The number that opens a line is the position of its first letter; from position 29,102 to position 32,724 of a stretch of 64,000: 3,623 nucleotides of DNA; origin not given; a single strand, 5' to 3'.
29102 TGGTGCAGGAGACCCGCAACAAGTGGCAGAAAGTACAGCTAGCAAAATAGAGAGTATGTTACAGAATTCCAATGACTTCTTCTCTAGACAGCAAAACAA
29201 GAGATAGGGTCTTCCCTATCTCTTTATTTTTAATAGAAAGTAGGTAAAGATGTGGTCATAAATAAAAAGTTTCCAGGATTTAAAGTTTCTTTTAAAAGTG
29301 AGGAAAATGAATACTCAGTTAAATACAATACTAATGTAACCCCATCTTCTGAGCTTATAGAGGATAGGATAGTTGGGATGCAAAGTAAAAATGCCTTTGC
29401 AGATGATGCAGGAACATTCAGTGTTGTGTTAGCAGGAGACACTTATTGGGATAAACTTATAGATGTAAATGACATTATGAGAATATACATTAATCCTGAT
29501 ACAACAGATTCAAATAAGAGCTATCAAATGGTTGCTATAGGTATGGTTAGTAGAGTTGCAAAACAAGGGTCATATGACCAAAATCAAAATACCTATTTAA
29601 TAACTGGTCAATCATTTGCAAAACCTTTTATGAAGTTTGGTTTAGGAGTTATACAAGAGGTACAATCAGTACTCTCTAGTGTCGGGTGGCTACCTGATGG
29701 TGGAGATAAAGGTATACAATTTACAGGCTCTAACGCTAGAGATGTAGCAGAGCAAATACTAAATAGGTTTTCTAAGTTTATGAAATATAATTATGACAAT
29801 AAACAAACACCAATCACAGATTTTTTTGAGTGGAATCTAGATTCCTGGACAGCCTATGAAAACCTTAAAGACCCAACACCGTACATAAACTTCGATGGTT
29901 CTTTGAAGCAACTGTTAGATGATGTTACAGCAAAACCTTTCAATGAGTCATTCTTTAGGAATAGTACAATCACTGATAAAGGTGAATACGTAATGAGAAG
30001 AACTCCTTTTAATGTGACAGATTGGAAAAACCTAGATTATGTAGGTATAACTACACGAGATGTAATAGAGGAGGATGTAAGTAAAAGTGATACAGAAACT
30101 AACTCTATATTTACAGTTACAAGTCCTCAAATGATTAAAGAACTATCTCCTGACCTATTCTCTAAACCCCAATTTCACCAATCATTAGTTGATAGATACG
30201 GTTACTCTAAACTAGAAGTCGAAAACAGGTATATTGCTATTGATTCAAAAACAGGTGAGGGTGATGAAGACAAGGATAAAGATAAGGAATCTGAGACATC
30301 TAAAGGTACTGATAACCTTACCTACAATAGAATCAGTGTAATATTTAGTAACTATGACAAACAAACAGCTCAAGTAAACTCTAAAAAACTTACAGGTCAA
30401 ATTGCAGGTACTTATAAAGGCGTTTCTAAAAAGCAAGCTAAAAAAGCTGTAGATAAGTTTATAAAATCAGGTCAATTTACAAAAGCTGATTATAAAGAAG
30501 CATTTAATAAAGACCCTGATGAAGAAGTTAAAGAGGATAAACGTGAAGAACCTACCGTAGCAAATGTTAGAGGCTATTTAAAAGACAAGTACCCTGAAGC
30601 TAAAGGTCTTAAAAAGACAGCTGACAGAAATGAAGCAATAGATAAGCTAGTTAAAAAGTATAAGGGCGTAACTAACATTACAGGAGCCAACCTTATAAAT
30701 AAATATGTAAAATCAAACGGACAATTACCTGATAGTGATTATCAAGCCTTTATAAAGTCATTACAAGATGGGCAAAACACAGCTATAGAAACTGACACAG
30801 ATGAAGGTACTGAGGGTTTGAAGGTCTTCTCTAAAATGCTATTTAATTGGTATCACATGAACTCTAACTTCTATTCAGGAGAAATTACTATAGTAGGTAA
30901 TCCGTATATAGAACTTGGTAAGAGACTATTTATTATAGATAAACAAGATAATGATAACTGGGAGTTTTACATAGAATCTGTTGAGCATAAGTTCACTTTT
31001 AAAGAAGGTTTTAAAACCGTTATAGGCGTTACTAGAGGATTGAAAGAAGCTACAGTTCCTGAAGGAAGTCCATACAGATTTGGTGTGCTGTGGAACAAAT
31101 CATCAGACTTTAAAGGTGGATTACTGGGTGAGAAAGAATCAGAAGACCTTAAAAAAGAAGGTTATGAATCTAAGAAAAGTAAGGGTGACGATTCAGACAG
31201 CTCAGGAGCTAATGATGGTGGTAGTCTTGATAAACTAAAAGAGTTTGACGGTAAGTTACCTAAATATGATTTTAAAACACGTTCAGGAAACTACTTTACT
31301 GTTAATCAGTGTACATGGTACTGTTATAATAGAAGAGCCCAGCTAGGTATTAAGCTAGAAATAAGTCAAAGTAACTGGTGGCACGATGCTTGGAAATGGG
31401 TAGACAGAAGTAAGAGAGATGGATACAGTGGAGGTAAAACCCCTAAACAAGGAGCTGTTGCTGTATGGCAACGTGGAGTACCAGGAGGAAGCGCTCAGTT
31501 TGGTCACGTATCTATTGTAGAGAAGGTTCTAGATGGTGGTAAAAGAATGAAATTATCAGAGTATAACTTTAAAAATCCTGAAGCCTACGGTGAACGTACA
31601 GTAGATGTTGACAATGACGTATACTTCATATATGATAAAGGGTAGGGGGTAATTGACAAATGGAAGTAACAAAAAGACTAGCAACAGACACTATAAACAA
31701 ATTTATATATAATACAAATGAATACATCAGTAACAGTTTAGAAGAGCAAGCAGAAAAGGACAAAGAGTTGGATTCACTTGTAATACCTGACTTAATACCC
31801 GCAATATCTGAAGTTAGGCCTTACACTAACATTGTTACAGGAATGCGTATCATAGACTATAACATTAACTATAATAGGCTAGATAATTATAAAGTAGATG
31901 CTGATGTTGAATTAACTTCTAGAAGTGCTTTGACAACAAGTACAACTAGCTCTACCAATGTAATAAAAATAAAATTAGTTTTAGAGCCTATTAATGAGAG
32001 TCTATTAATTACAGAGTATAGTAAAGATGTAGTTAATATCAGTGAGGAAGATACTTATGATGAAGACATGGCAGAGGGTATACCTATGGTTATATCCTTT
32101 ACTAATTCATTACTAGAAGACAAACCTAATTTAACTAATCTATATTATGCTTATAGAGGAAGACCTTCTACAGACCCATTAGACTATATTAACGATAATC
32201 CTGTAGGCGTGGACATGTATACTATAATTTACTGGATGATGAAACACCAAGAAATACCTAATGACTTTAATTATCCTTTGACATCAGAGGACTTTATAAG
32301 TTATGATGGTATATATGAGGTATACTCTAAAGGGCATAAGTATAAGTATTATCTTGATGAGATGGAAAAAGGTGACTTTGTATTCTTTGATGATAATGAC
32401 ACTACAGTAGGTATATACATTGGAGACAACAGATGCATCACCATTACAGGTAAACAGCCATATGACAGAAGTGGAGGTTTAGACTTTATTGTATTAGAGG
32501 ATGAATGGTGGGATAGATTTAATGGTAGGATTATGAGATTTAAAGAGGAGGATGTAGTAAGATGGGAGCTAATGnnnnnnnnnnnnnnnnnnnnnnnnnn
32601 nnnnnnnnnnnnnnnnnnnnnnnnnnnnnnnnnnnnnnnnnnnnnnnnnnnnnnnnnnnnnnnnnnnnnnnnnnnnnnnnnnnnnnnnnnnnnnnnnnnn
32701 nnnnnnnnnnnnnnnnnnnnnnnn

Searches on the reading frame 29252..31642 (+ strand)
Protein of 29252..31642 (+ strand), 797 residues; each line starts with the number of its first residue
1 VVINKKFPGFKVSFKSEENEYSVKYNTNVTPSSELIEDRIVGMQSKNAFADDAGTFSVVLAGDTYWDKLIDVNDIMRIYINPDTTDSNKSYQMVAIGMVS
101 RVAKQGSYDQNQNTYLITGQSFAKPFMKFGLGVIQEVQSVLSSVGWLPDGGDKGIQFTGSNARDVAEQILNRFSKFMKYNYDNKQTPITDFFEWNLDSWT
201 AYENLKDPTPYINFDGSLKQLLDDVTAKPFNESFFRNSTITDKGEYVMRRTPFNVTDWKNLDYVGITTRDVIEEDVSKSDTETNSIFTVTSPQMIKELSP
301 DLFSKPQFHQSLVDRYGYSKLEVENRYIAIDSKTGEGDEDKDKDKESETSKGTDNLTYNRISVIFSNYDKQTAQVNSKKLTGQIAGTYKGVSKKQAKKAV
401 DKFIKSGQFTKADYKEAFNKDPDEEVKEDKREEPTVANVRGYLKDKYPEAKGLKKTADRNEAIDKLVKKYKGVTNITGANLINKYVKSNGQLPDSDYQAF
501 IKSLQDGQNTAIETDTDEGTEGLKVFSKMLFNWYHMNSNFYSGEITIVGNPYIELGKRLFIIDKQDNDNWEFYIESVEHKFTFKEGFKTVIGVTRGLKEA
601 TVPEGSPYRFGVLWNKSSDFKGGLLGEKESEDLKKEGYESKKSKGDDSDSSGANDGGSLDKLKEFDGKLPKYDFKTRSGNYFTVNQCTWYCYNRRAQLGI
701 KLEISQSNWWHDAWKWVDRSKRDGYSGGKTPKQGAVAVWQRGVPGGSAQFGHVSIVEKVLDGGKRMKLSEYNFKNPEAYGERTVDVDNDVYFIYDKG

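Call 3: search_protein_families(library=pfam, proteins=[window:29252-31642:+], max_evalue=1)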
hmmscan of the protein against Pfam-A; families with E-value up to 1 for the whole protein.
window:29252-31642:+ (797 aa): 1 family
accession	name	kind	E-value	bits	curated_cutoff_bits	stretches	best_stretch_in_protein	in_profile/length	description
PF05257.22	CHAP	-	4.3e-17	62.8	26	1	680-772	4-81/81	CHAP domain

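Call 91: search_solved_structures(query=window:29252-31642:+, max_evalue=0.001)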
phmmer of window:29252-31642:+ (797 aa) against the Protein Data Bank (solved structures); distinct sequences matched with E-value up to 0.001: 7.
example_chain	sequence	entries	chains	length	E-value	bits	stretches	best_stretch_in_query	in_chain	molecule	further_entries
9euf_E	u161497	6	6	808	2.3e-230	770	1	8-796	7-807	Peptidase C51 domain-containing protein | ORF56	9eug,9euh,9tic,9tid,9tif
9eum_A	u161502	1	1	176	1.6e-46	162.1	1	641-796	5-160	Peptidase C51 domain-containing protein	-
5t1q_A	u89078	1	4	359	8.7e-12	47.2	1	681-785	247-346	N-acetylmuramoyl-L-alanine amidase domain-containing protein SAOUHSC_02979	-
2lrj_A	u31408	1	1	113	2.6e-08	35.7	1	676-786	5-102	Staphyloxanthin biosynthesis protein, putative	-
2k3a_A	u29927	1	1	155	3.1e-07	32.1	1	677-787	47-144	CHAP domain protein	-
9r6w_AAA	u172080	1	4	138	0.00033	22.1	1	682-780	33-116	Peptidoglycan hydrolase PcsB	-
9r7g_A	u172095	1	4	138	0.00041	21.9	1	696-780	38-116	Peptidoglycan hydrolase PcsB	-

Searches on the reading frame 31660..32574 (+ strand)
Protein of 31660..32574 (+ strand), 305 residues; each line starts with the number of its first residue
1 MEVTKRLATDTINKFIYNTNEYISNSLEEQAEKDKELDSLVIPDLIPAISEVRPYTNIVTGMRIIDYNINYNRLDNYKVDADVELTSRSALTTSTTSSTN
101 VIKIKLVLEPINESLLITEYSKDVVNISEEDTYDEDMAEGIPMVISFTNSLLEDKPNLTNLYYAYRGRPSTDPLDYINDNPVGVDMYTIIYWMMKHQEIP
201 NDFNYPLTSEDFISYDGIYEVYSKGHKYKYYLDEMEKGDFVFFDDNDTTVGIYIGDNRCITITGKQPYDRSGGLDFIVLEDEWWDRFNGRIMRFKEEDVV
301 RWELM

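Call 3: search_protein_families(library=pfam, proteins=[window:31660-32574:+], max_evalue=1)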
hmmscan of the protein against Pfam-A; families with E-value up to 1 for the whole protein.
window:31660-32574:+ (305 aa): 1 family
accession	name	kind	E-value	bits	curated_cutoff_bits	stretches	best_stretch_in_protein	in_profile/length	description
PF00877.26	NLPC_P60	-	0.00018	21.9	23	1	221-262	38-80/105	NlpC/P60 family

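Call 92: search_solved_structures(query=window:31660-32574:+, max_evalue=0.001)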
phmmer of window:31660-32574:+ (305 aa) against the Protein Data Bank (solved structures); distinct sequences matched with E-value up to 0.001: 1.
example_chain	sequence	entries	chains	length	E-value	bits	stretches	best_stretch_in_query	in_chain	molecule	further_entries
9euf_A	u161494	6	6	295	1.3e-33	119.8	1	4-297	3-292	NlpC/P60 domain-containing protein | ORF57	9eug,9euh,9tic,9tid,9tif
